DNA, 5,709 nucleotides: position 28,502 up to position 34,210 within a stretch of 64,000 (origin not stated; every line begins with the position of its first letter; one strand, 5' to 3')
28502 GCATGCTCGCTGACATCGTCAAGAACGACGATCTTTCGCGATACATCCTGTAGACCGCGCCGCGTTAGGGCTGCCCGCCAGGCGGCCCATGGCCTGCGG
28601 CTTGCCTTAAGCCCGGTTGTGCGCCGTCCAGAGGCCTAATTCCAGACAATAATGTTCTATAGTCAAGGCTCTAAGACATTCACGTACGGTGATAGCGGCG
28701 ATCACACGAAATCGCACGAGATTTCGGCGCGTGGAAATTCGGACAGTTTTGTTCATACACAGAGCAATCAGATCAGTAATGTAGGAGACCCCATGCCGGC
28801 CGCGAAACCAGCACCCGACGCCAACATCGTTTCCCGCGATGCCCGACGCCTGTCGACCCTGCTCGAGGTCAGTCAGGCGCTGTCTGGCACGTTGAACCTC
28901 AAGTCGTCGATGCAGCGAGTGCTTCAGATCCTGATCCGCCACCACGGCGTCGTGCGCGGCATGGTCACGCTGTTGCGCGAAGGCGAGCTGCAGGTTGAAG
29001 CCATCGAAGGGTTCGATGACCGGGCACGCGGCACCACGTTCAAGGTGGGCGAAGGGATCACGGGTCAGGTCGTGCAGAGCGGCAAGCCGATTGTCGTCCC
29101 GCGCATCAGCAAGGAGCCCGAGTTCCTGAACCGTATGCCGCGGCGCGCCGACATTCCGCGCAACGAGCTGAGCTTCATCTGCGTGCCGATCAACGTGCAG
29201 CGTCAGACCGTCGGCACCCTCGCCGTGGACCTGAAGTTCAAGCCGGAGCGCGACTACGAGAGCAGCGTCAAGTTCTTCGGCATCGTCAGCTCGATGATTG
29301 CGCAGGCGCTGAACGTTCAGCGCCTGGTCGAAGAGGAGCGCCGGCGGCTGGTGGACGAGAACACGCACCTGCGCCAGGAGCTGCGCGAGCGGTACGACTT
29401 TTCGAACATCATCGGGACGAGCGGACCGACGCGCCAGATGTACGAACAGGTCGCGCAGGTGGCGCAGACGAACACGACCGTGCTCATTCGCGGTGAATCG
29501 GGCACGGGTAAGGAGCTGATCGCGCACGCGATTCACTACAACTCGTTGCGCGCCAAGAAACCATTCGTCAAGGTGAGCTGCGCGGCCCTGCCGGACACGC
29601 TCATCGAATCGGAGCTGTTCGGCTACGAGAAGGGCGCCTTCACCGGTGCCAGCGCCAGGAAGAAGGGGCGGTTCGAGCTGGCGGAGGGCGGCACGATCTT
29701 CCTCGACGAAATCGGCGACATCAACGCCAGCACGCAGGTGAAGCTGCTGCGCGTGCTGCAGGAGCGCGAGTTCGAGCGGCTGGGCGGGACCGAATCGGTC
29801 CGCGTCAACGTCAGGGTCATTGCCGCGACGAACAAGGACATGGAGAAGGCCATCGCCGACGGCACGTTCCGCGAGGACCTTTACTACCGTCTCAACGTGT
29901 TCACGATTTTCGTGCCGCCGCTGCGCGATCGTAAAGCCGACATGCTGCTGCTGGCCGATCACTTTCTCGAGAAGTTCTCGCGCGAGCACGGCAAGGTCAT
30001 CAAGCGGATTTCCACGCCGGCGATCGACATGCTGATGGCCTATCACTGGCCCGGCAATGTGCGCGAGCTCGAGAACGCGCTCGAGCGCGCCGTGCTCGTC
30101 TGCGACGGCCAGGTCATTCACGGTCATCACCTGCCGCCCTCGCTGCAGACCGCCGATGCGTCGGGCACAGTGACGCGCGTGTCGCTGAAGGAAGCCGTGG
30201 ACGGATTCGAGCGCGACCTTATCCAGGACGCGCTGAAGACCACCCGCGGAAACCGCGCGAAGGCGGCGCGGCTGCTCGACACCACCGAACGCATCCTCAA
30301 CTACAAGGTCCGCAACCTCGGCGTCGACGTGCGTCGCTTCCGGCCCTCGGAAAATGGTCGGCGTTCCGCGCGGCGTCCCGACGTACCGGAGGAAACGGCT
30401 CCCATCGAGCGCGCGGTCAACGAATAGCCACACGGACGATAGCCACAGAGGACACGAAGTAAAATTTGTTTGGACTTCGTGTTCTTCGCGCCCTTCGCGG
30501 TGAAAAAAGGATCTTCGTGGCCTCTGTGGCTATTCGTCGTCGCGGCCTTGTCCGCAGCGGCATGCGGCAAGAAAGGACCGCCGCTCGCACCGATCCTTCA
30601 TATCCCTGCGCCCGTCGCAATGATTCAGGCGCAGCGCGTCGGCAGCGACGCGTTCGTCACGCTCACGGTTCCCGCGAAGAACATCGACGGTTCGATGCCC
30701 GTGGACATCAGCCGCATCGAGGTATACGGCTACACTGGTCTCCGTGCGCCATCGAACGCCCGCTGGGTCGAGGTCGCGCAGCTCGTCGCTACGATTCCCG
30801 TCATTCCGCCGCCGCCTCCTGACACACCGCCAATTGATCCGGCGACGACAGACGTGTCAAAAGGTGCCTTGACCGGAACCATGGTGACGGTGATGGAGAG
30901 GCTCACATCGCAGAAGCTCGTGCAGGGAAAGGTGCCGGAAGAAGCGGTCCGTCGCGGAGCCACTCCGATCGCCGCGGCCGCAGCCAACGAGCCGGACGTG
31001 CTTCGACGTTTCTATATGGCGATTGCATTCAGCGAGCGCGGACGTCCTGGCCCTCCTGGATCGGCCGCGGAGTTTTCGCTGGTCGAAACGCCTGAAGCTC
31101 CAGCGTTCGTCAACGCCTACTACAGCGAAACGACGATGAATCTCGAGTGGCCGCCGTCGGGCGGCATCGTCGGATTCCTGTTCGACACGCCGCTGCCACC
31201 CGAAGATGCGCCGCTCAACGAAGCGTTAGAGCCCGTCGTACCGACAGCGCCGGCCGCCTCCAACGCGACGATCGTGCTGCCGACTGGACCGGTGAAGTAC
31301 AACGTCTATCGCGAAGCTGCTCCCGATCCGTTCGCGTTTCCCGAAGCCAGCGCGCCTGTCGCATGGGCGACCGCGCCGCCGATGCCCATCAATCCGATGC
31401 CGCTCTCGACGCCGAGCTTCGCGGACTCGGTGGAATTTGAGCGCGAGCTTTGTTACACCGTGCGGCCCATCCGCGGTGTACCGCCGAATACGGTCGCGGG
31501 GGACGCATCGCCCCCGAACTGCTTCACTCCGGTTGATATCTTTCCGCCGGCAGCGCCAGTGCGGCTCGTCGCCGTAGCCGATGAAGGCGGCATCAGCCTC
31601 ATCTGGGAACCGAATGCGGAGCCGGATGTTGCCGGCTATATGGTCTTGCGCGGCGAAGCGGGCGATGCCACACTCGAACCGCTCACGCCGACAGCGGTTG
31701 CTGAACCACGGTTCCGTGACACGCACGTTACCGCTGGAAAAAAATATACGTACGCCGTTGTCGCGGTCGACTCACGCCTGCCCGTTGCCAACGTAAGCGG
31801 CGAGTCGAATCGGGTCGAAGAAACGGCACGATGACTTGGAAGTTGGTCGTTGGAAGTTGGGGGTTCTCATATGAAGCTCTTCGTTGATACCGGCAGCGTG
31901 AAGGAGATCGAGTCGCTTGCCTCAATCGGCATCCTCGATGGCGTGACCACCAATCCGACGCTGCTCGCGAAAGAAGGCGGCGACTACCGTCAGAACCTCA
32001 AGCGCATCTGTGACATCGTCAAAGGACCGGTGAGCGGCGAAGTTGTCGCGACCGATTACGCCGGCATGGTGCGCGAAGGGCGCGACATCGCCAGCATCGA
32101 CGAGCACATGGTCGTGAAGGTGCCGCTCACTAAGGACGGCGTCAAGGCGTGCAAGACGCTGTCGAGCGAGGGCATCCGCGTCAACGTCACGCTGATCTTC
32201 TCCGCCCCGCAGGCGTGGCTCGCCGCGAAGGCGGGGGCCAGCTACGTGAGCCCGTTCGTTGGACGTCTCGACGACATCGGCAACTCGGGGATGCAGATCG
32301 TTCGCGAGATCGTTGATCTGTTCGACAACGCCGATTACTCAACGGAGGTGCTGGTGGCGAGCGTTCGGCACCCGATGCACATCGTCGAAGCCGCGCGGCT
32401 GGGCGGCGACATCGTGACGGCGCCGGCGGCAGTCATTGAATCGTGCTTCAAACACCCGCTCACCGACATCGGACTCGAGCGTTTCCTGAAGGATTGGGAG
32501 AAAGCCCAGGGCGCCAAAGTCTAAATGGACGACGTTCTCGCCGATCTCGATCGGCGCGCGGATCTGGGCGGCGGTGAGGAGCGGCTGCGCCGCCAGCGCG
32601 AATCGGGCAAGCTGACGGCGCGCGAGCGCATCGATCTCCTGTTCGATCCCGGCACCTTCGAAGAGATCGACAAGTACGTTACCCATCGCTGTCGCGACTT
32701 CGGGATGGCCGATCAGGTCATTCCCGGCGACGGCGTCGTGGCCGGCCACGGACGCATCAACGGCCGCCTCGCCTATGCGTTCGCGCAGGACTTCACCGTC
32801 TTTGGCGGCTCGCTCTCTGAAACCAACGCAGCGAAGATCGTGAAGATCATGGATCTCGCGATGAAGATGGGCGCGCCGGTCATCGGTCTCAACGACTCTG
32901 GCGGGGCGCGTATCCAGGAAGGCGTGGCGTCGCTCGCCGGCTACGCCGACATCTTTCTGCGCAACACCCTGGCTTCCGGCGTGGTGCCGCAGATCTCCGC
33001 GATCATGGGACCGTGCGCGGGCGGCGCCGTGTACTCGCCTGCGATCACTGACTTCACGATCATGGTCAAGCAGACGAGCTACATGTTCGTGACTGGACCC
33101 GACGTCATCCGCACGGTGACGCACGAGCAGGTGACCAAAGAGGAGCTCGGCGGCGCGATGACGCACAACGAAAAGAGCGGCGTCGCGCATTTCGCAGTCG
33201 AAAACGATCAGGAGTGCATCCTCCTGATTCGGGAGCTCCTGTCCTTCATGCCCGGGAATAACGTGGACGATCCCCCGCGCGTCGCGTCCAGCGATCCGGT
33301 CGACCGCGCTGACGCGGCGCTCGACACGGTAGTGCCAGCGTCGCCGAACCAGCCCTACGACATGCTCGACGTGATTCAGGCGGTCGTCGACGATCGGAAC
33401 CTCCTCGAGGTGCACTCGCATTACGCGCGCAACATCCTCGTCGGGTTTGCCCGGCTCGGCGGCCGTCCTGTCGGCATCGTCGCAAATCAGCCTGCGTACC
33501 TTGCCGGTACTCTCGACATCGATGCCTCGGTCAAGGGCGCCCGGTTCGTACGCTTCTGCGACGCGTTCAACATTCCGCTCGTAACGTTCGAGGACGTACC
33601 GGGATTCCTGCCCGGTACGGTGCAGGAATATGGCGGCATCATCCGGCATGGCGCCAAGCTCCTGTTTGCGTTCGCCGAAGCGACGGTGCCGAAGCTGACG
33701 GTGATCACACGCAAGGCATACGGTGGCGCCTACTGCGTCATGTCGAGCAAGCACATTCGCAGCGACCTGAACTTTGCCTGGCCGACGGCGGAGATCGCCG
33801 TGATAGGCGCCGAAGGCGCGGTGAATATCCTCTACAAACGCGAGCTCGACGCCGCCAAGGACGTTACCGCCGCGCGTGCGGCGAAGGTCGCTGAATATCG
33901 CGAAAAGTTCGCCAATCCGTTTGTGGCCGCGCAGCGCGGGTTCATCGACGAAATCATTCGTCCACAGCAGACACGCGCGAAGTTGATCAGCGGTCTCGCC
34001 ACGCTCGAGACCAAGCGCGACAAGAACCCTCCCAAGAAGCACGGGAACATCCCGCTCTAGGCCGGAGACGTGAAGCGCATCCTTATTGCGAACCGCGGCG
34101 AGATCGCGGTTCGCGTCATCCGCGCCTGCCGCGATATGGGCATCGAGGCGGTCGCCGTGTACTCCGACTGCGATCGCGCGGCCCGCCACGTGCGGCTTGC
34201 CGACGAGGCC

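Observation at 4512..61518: Recurrent arrays of about four locus-specific tandem heptamers at gene junctions and other mutation-tolerant positions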

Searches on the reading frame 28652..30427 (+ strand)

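Call 43: search_protein_families(library=pfam, proteins=[window:28652-30427:+], max_evalue=0.00001)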
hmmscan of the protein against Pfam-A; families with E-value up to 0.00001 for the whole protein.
window:28652-30427:+ (591 aa): 7 families
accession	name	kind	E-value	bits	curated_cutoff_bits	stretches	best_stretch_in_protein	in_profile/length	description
PF00158.32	Sigma54_activat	-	1.3e-73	246.6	20.2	1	253-419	1-167/168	Sigma-54 interaction domain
PF25601.1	AAA_lid_14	-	3.5e-29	100.9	27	1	425-505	1-81/87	AAA+ ATPase lid domain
PF14532.12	Sigma54_activ_2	-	1.1e-21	77.9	25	1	254-424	1-138/138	Sigma-54 interaction domain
PF01590.32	GAF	-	5.8e-12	46.7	22.4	1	85-220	4-133/133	GAF domain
PF13185.12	GAF_2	-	1.4e-10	42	28.6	1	82-220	3-135/136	GAF domain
PF07728.20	AAA_5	-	4.5e-10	40.1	22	1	277-397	2-125/139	AAA domain (dynein-related subfamily)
PF02954.25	HTH_8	-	5.3e-08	32.9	22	1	519-554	5-40/42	Bacterial regulatory protein, Fis family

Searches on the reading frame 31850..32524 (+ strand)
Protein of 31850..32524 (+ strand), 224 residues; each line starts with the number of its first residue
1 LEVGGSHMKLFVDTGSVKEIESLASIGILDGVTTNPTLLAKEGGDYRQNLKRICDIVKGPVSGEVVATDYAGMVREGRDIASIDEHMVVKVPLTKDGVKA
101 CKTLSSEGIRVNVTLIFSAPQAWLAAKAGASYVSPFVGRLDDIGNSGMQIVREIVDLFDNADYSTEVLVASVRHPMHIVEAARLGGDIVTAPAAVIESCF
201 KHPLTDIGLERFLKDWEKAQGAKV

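Call 8: search_protein_families(library=pfam, proteins=[window:31850-32524:+])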
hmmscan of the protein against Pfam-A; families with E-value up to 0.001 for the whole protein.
window:31850-32524:+ (224 aa): 1 family
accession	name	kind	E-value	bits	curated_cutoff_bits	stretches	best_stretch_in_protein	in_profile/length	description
PF00923.25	TAL_FSA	-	1.1e-61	209.1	27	1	10-220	1-282/285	Transaldolase/Fructose-6-phosphate aldolase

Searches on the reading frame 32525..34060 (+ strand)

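Call 43: search_protein_families(library=pfam, proteins=[window:32525-34060:+], max_evalue=0.00001)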
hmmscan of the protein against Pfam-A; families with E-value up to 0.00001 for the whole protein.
window:32525-34060:+ (511 aa): 2 families
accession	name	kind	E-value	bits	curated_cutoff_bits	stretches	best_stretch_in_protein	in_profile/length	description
PF01039.27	Carboxyl_trans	-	2e-200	667.1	22.3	1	24-509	2-493/493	Carboxyl transferase domain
PF03255.19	ACCA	-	2.1e-13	50.6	23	1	280-456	68-247/310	Acetyl co-enzyme A carboxylase carboxyltransferase-like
